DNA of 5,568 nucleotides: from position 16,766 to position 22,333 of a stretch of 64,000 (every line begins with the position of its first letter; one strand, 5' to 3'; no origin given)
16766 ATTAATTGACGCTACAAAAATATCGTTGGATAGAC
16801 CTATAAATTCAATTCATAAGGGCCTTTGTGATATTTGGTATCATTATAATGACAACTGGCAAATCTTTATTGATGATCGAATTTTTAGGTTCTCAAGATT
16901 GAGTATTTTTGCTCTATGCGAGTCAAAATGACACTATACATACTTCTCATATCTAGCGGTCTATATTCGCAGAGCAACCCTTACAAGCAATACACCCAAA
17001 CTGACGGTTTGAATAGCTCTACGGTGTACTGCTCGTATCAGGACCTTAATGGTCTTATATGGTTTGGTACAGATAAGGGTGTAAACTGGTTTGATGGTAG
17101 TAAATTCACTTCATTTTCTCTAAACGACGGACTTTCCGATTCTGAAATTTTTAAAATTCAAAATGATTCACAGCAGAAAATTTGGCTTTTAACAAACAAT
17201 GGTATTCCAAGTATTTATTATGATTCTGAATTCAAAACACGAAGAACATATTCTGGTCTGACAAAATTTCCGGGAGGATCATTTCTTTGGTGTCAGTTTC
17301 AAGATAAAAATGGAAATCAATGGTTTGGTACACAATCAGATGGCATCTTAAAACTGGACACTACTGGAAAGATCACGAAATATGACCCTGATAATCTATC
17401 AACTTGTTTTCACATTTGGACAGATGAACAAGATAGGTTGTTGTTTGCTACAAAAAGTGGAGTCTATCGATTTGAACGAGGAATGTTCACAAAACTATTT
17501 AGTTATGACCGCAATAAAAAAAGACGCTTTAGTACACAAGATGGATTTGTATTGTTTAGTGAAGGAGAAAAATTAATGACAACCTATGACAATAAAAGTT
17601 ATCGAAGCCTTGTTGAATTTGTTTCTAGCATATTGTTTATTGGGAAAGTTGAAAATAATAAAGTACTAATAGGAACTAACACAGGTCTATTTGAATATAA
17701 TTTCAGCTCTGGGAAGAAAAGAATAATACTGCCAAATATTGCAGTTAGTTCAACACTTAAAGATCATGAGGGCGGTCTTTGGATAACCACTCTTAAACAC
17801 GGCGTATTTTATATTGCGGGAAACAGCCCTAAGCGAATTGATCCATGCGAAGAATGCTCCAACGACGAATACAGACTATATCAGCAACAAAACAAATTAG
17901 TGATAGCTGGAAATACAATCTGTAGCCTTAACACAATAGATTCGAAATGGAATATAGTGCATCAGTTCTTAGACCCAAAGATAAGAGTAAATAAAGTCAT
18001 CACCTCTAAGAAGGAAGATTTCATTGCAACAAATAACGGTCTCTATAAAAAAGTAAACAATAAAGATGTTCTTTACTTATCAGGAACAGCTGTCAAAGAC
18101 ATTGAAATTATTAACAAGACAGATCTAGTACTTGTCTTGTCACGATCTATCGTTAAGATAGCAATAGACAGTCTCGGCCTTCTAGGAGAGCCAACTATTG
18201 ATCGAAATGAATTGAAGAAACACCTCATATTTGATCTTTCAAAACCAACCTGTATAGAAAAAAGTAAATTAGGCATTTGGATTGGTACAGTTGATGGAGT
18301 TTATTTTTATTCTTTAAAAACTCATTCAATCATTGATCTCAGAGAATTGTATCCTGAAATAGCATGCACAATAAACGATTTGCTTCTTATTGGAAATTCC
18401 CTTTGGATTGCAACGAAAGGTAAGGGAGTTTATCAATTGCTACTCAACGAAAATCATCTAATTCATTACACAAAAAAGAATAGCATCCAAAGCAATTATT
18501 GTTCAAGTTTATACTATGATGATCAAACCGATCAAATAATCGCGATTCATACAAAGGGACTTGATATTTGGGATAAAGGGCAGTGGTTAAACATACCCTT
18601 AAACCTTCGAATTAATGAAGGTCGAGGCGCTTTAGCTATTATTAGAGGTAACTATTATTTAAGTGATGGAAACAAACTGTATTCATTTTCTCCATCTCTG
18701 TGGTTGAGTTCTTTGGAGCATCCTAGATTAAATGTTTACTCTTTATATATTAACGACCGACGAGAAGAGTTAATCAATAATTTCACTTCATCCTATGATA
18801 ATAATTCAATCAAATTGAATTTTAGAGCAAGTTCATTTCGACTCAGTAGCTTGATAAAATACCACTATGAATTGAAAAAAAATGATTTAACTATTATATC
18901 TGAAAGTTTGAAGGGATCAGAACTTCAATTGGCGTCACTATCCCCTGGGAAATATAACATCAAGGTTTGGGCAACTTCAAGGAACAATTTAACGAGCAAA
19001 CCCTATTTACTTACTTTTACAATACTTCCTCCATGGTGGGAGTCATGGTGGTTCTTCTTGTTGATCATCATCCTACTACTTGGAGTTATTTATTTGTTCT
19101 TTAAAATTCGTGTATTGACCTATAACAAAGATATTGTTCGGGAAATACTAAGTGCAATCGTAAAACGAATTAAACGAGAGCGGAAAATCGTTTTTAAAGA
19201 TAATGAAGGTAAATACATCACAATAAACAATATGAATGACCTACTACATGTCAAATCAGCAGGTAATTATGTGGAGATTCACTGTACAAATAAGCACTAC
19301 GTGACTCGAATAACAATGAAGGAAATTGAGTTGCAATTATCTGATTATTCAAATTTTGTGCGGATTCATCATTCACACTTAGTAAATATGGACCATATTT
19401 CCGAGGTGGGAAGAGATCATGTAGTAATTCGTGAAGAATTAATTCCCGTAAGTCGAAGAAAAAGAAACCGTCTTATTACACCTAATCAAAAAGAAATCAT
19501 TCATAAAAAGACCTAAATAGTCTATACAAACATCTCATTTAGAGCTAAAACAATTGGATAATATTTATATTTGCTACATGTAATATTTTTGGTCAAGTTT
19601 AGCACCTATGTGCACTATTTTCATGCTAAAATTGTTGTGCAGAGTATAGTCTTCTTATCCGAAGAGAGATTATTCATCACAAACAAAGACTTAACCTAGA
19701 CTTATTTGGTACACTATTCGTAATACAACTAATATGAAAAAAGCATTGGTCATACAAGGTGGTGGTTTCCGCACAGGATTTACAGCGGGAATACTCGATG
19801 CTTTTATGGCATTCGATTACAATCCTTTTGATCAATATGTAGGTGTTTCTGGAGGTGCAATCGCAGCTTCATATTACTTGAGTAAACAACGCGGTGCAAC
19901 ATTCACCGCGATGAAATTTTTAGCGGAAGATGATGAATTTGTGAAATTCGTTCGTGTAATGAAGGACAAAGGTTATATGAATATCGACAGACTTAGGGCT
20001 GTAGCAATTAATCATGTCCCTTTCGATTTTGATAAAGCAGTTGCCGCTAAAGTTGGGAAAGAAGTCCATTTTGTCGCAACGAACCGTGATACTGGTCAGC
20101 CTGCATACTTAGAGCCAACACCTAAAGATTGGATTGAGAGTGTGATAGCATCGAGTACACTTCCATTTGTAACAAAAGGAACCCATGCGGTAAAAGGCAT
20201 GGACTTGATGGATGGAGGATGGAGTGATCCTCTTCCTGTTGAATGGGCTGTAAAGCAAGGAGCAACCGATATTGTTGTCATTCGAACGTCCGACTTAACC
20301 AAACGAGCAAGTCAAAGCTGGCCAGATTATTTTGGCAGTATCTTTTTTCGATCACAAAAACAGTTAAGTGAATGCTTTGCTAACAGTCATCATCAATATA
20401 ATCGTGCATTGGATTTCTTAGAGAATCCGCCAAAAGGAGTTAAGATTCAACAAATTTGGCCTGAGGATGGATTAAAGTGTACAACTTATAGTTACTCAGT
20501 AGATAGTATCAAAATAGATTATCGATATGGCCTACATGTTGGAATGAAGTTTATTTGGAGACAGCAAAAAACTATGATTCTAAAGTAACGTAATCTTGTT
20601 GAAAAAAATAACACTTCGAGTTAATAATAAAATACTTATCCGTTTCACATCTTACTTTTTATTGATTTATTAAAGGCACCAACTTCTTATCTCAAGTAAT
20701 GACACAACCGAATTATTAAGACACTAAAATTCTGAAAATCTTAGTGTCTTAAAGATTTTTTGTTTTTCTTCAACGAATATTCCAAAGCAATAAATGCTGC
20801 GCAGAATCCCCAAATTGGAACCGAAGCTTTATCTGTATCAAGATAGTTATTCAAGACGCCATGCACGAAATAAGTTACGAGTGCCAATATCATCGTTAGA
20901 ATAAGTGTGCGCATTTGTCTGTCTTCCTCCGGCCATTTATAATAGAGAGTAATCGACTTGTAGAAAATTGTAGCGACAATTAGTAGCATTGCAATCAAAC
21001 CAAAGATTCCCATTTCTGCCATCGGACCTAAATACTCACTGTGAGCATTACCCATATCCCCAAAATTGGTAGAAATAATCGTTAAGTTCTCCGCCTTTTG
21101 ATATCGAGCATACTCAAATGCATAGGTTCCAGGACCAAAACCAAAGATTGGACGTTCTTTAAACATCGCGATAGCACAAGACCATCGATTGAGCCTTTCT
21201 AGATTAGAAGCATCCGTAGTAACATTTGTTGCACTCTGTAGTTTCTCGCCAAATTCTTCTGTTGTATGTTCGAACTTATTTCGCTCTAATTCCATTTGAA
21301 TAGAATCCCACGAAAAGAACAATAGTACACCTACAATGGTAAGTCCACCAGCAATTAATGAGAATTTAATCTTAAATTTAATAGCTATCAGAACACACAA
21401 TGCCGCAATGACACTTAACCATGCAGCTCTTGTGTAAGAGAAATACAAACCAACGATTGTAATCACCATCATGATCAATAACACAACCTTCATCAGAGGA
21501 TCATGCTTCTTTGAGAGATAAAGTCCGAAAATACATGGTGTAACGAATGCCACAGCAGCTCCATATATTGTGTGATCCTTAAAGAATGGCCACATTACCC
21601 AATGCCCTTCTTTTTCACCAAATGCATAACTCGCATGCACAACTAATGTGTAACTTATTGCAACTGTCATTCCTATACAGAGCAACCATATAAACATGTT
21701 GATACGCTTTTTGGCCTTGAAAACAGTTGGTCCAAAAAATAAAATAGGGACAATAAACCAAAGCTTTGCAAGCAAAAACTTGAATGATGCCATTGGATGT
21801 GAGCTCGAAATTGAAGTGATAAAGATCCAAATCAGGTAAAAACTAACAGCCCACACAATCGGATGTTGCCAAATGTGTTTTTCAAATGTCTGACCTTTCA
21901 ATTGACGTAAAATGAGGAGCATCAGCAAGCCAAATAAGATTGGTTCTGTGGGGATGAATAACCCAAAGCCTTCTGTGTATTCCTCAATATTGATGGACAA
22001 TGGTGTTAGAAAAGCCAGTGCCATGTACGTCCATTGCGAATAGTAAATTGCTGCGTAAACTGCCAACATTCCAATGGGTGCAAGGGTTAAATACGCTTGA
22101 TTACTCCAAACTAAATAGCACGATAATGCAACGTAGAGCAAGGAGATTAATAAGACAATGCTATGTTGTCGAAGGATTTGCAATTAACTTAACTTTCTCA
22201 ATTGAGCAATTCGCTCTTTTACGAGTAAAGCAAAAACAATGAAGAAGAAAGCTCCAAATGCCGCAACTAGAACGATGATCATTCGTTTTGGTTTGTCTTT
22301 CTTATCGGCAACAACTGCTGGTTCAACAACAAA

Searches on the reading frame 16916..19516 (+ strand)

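Call 45: search_protein_families(library=pfam, proteins=[window:16916-19516:+], max_evalue=0.0001)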
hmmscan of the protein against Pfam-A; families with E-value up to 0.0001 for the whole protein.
window:16916-19516:+ (866 aa): 3 families
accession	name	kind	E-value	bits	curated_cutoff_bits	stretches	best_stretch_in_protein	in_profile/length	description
PF04397.21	LytTR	-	5.4e-15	55.8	22.6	1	770-853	5-93/98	LytTr DNA-binding domain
PF07494.17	Reg_prop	-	2.8e-10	39.6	20.4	0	31-53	1-23/24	Two component regulator propeller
PF07495.19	Y_Y_Y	-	9.5e-05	22.7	26.6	0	642-704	3-65/65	Y_Y_Y domain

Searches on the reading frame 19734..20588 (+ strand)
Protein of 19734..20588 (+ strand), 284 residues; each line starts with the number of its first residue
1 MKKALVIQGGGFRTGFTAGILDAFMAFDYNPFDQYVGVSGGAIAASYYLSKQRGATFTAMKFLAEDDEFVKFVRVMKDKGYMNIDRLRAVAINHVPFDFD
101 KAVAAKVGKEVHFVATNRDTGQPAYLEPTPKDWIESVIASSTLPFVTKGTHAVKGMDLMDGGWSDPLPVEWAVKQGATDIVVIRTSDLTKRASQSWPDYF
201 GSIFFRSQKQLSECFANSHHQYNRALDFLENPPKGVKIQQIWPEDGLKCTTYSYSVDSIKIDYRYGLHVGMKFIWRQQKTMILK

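Call 13: search_protein_families(library=pfam, proteins=[window:19734-20588:+], max_evalue=0.001)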
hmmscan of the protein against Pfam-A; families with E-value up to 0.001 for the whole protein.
window:19734-20588:+ (284 aa): 2 families
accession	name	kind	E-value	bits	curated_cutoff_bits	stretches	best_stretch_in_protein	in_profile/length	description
PF01734.28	Patatin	-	5.2e-20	72.9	27.7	1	5-170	1-188/191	Patatin-like phospholipase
PF19890.4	DUF6363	-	1.4e-12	47.6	26.4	1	210-279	3-72/75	Domain of unknown function (DUF6363)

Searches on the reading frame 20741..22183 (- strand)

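Call 13: search_protein_families(library=pfam, proteins=[window:20741-22183:-], max_evalue=0.001)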
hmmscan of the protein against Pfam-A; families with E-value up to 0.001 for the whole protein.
window:20741-22183:- (480 aa): 1 family
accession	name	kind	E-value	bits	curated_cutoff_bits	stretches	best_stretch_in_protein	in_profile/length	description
PF04932.20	Wzy_C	-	2.7e-25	89.4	31.7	1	238-399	2-148/149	O-Antigen ligase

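Call 47: search_protein_families(library=ncbifam, proteins=[window:20741-22183:-], max_evalue=0.00001)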
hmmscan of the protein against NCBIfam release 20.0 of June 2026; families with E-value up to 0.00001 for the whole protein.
window:20741-22183:- (480 aa): 2 families
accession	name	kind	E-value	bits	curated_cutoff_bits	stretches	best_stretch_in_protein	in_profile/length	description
TIGR03097.1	PEP_O_lig_1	hypoth_equivalog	3.7e-20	72.2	188.1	1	101-444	66-384/408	putative O-glycosylation ligase, exosortase A system-associated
TIGR00947.1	2A73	equivalog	1.5e-15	57.1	366.4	1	231-467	197-421/425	IctB family putative bicarbonate transporter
